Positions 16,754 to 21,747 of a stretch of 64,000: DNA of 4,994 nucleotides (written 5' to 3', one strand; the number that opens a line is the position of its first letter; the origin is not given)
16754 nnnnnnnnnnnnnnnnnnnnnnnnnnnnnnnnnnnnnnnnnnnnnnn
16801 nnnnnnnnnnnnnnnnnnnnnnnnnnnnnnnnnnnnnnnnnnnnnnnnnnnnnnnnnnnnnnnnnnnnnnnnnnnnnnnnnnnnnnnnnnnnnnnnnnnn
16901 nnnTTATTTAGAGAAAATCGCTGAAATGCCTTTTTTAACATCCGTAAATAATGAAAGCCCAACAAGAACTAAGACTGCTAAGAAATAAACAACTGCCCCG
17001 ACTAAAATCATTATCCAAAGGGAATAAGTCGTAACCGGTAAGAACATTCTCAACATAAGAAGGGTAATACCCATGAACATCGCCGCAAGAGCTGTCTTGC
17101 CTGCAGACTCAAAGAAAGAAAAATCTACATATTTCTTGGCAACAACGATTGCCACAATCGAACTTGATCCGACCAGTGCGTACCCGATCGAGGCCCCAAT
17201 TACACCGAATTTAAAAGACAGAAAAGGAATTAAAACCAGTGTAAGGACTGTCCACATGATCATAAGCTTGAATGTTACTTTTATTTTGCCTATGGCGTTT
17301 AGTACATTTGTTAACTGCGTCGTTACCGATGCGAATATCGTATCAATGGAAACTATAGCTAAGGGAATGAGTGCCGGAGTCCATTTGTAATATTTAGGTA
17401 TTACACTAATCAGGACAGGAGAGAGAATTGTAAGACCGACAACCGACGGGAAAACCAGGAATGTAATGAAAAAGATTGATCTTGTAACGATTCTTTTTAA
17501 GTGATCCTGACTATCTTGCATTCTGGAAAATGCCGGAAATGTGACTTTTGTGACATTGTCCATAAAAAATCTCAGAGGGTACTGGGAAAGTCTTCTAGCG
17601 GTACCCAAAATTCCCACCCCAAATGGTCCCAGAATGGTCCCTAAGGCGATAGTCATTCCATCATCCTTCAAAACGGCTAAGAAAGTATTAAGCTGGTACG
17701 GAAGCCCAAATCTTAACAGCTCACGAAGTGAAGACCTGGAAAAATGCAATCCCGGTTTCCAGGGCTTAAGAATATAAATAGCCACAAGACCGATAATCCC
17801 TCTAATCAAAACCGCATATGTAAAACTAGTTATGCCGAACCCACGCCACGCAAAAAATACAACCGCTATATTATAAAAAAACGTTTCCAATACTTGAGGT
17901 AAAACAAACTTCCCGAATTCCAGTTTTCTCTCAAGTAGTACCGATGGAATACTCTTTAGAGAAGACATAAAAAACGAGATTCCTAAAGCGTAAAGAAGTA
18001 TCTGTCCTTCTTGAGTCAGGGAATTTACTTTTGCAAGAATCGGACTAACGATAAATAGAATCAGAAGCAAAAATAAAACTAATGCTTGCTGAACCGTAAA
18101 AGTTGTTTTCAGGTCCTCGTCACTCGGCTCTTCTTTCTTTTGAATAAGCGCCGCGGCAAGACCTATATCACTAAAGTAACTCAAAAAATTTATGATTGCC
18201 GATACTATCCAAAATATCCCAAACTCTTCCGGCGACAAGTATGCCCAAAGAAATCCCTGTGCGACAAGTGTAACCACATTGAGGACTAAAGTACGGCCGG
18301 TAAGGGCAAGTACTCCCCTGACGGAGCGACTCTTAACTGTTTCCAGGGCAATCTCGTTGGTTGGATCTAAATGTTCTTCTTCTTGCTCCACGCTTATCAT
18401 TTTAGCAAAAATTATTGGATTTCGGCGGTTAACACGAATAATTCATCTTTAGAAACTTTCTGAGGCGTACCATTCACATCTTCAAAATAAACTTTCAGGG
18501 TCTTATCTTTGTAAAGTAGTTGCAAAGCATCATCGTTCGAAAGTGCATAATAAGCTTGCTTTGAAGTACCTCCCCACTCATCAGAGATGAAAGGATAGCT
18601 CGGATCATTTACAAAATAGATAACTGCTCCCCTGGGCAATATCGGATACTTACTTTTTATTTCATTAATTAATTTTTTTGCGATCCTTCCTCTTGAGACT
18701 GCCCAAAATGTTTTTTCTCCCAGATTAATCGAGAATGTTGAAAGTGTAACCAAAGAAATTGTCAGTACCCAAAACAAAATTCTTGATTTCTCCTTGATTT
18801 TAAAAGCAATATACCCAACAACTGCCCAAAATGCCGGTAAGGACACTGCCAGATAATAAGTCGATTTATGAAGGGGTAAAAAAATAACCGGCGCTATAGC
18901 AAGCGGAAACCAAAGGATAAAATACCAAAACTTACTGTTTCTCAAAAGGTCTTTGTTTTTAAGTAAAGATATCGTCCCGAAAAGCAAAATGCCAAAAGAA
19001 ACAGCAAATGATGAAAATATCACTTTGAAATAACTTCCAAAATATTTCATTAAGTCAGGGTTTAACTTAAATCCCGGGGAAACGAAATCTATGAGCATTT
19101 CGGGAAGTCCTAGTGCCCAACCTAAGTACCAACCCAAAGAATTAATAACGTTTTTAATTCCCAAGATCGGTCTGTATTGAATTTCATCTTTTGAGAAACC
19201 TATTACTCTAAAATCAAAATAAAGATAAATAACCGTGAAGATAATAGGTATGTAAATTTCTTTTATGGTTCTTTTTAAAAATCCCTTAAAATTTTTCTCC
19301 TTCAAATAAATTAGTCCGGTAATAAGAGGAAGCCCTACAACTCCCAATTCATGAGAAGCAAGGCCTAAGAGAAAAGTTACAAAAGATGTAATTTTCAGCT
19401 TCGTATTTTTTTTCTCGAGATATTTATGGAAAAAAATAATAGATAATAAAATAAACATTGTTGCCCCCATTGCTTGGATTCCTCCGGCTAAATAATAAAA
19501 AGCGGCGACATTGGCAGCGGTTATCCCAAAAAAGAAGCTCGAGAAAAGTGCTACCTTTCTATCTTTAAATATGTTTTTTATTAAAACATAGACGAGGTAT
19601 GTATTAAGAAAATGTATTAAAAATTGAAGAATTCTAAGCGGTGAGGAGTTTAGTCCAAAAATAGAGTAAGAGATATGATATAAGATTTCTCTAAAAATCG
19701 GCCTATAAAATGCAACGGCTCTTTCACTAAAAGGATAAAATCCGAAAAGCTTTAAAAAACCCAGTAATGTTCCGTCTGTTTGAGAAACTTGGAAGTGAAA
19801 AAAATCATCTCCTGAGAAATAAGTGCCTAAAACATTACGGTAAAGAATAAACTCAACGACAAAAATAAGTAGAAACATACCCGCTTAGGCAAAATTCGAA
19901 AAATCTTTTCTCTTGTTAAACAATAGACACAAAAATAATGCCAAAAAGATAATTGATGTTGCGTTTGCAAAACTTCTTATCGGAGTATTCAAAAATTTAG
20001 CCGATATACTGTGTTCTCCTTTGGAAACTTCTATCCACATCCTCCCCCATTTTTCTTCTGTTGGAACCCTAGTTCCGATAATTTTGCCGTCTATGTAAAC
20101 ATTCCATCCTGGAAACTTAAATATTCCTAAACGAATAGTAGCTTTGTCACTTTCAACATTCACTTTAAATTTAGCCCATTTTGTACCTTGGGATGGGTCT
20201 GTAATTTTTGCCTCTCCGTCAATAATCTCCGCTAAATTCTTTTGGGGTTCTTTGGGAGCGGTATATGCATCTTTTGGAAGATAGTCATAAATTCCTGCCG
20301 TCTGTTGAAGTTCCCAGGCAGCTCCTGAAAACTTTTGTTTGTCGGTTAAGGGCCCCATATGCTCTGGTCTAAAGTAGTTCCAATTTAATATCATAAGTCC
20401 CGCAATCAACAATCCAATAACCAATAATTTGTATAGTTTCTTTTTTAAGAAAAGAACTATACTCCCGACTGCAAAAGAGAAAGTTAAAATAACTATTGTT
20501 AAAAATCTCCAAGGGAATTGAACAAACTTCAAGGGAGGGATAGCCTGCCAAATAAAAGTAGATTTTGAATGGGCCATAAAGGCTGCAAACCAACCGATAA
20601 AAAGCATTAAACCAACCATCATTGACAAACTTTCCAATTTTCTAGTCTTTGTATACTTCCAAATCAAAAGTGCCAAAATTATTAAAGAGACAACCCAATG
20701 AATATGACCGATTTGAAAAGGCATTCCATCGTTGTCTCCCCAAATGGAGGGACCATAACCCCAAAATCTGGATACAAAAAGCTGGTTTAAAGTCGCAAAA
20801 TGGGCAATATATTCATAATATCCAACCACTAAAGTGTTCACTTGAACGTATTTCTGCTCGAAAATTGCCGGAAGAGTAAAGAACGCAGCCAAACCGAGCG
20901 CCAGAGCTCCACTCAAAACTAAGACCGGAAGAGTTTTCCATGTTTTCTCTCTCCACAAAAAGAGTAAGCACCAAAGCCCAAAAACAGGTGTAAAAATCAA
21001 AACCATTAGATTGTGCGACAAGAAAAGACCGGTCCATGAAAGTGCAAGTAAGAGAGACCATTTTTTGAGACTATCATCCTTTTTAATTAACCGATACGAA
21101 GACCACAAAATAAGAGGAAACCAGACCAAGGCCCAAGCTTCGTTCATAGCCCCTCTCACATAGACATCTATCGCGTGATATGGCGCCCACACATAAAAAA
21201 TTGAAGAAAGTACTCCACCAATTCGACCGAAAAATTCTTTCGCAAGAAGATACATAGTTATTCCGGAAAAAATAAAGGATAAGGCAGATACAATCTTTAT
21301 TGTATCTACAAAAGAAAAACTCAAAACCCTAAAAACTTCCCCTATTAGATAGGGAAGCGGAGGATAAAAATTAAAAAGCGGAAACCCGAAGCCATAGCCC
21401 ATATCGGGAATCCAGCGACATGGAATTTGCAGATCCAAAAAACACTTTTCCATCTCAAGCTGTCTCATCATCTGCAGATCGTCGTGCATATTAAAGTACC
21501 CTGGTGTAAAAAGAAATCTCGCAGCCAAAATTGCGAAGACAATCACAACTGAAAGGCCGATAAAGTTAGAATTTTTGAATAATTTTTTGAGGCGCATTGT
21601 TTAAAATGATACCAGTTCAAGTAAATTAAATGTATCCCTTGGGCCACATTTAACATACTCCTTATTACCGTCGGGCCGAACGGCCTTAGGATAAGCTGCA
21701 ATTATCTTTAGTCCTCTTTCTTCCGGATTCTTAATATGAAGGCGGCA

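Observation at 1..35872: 35-kb glycosylation locus with about 13 GT-C membrane glycosyltransferases, 8 GT2 (3 Dpm1-like lipid-sugar synthases), a Wzx flippase and an rmlABCD operon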

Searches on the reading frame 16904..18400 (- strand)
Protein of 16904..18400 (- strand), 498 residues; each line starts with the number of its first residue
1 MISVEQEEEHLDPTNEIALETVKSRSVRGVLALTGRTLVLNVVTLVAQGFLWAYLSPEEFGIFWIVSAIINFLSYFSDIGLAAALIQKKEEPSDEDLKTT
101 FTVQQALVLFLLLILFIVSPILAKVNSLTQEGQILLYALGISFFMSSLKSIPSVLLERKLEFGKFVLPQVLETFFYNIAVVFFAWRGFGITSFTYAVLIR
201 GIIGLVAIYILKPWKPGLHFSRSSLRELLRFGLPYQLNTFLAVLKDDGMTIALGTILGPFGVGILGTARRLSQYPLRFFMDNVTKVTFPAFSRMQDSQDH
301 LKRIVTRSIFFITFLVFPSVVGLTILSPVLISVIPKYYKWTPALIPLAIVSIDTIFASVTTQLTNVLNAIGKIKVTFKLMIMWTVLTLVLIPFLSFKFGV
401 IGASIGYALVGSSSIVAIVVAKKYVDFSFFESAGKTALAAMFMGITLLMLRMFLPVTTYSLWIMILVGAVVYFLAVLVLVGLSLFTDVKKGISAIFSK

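Call 8: search_protein_families(library=pfam, proteins=[window:16904-18400:-], max_evalue=0.01)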
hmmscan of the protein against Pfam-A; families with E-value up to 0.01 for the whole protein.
window:16904-18400:- (498 aa): 2 families
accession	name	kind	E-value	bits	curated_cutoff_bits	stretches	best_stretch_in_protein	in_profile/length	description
PF13440.11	Polysacc_synt_3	-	6.7e-56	190.1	23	1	55-334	6-283/293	Polysaccharide biosynthesis protein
PF01943.22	Polysacc_synt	-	4.5e-24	85.8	28.2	1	27-295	2-274/274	Polysaccharide biosynthesis protein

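Call 15: find_encoding_contigs(protein=window:16904-18400:-, flank=10000, max_places=6)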
Protein window:16904-18400:- (498 aa): 1 contig read that carries it; 1 place shown.
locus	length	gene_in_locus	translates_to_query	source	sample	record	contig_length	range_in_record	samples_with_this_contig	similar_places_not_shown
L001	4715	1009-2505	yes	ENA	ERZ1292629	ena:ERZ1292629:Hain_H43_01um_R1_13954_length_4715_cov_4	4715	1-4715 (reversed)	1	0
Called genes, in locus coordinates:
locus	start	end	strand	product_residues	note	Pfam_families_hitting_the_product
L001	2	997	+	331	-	?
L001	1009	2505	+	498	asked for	PF01943:Polysacc_synt, PF13440:Polysacc_synt_3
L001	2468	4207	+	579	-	-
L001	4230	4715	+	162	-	?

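Call 16: find_related_loci(query=window:16904-18400:-, collection=genome_contigs, flank=10000)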
Query window:16904-18400:- (498 aa) in genome_contigs; peptide patterns used: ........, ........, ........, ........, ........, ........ (x = any residue, [..] = any of these).
140 stretches matched a pattern; 69 encode a relative of the query (tblastn E <= 1e-3); 69 distinct loci.
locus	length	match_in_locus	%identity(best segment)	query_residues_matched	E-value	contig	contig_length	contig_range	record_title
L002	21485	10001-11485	68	4-498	0e+0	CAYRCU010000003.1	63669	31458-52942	MAG TPA_asm: uncultured Gammaproteobacteria bacterium isolate SRP338002_co1_166 genome assembly, contig: NODE_429_length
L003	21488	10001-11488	70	3-498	0e+0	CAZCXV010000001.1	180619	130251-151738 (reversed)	MAG TPA_asm: uncultured Gammaproteobacteria bacterium isolate SRP062349_co2_267 genome assembly, contig: NODE_32_length_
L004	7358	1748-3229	69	5-498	0e+0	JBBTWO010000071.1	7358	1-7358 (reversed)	MAG: Patescibacteria group bacterium isolate H41-bin046_1 H41_bin046_1_000000000071, whole genome shotgun sequence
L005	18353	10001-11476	69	7-498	0e+0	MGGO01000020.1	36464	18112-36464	MAG: Candidatus Woesebacteria bacterium RIFCSPHIGHO2_01_FULL_44_10 rifcsphigho2_01_scaffold_4952, whole genome shotgun s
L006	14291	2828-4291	64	4-491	0e+0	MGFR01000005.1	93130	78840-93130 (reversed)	MAG: Candidatus Woesebacteria bacterium RBG_13_46_13 RBG_13_scaffold_25, whole genome shotgun sequence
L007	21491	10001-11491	63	3-498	0e+0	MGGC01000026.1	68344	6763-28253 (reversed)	MAG: Candidatus Woesebacteria bacterium RIFCSPHIGHO2_01_FULL_38_10 rifcsphigho2_01_scaffold_3471, whole genome shotgun s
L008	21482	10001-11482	65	5-498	0e+0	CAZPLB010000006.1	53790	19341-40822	MAG TPA_asm: uncultured Gammaproteobacteria bacterium isolate SRP200132_co2_495 genome assembly, contig: NODE_389_length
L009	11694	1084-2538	62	7-490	0e+0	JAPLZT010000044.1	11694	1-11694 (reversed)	MAG: Candidatus Woesebacteria bacterium isolate LacPavin_0920_WC90_MAG_37_8 LacPavin_0920_WC90_scaffold_562828, whole ge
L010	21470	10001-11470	65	8-497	0e+0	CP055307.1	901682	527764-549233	MAG: Candidatus Woesebacteria bacterium isolate Ch104b chromosome, complete genome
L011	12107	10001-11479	64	6-498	0e+0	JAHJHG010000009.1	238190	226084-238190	MAG: Patescibacteria group bacterium isolate Modern_marine_planktonic.mb.16 Modern_marine_plan.mb.16_k141_790344, whole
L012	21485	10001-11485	62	4-498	0e+0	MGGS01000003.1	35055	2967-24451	MAG: Candidatus Woesebacteria bacterium RIFCSPHIGHO2_02_FULL_42_20 rifcsphigho2_02_scaffold_1454, whole genome shotgun s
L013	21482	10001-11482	61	5-498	0e+0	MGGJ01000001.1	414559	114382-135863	MAG: Candidatus Woesebacteria bacterium RIFCSPHIGHO2_01_FULL_39_32 rifcsphigho2_01_scaffold_107, whole genome shotgun se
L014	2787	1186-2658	62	8-498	0e+0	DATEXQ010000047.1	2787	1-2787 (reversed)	MAG TPA_asm: Patescibacteria group bacterium isolate SMAG_U8423 k141_435042, whole genome shotgun sequence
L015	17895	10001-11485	60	4-498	0e+0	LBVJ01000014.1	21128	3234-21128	MAG: Candidatus Woesebacteria bacterium GW2011_GWA1_38_8 UT06_C0014, whole genome shotgun sequence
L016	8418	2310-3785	62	7-498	0e+0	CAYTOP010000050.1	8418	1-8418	MAG TPA_asm: uncultured Gammaproteobacteria bacterium isolate SRP050083_co1_427 genome assembly, contig: NODE_4291_lengt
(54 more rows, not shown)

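Call 33: search_protein_families(library=ncbifam, proteins=[window:16904-18400:-], max_evalue=0.00001)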
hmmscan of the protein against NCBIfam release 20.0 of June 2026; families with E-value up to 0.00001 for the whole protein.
window:16904-18400:- (498 aa): 3 families
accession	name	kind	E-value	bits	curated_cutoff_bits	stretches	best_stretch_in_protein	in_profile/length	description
NF007773.0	PRK10459.1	equivalog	3.8e-39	135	273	1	37-491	18-478/492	MOP flippase family protein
NF058658.1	Oglyco_Wzx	exception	3.2e-29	102.3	720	1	22-483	6-466/478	O-glycosylation flippase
NF047674.1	TeichurnBiosyTuaB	equivalog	7.4e-26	91.2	580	1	21-477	3-467/469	teichuronic acid biosynthesis protein TuaB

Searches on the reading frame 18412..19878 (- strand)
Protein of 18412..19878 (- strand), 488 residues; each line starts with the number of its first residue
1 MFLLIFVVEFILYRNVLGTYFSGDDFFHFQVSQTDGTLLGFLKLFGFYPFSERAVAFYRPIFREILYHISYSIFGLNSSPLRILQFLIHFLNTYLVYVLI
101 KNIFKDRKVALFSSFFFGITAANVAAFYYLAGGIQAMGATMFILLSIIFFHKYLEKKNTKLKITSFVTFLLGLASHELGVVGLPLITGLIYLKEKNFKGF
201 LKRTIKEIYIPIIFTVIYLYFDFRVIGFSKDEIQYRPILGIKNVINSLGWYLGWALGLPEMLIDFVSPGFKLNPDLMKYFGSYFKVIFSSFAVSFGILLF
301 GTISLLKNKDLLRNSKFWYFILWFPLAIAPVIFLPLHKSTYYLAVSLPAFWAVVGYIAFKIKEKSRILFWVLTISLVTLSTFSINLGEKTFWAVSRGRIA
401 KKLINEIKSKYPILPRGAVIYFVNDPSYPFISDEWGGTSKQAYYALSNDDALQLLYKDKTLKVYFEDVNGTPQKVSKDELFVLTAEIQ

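Call 8: search_protein_families(library=pfam, proteins=[window:18412-19878:-], max_evalue=0.01)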
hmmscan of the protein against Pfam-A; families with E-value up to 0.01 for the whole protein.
window:18412-19878:- (488 aa): 1 family
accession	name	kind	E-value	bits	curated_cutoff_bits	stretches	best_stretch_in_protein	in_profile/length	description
PF13231.12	PMT_2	-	1.1e-07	32.6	26.1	1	60-215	3-152/160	Dolichyl-phosphate-mannose-protein mannosyltransferase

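Call 34: search_protein_families(library=ncbifam, proteins=[window:18412-19878:-], max_evalue=0.001)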
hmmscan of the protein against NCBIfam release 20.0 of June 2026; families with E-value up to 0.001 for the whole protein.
window:18412-19878:- (488 aa): 1 family
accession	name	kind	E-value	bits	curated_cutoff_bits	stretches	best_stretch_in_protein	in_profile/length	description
NF009784.2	PRK13279.1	equivalog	0.0005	18.8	567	1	57-175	59-172/539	lipid IV(A) 4-amino-4-deoxy-L-arabinosyltransferase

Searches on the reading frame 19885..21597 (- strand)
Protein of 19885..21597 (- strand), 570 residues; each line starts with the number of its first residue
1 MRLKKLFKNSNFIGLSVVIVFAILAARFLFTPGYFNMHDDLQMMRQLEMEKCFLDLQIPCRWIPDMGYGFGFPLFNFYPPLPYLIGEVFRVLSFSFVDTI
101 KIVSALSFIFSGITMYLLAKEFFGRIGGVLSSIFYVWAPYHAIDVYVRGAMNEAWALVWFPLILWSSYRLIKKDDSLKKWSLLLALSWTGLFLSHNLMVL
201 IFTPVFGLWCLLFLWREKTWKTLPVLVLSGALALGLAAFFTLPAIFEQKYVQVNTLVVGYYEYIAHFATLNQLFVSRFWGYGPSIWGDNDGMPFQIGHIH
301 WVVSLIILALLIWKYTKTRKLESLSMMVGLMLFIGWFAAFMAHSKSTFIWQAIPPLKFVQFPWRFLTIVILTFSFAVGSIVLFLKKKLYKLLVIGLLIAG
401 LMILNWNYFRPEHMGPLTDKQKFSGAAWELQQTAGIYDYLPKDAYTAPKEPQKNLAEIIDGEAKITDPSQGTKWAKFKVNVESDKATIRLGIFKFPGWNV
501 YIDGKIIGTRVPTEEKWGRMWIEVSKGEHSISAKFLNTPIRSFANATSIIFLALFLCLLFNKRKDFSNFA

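Call 8: search_protein_families(library=pfam, proteins=[window:19885-21597:-], max_evalue=0.01)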
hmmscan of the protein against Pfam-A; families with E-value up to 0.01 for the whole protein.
window:19885-21597:- (570 aa): 1 family
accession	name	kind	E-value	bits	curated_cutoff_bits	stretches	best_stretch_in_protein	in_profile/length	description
PF10131.15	PTPS_related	-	5.3e-07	28.9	26.4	1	75-423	1-324/621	6-pyruvoyl-tetrahydropterin synthase related domain; membrane protein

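Call 34: search_protein_families(library=ncbifam, proteins=[window:19885-21597:-], max_evalue=0.001)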
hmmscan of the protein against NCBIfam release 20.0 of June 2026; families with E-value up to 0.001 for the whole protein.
window:19885-21597:- (570 aa): 0 families
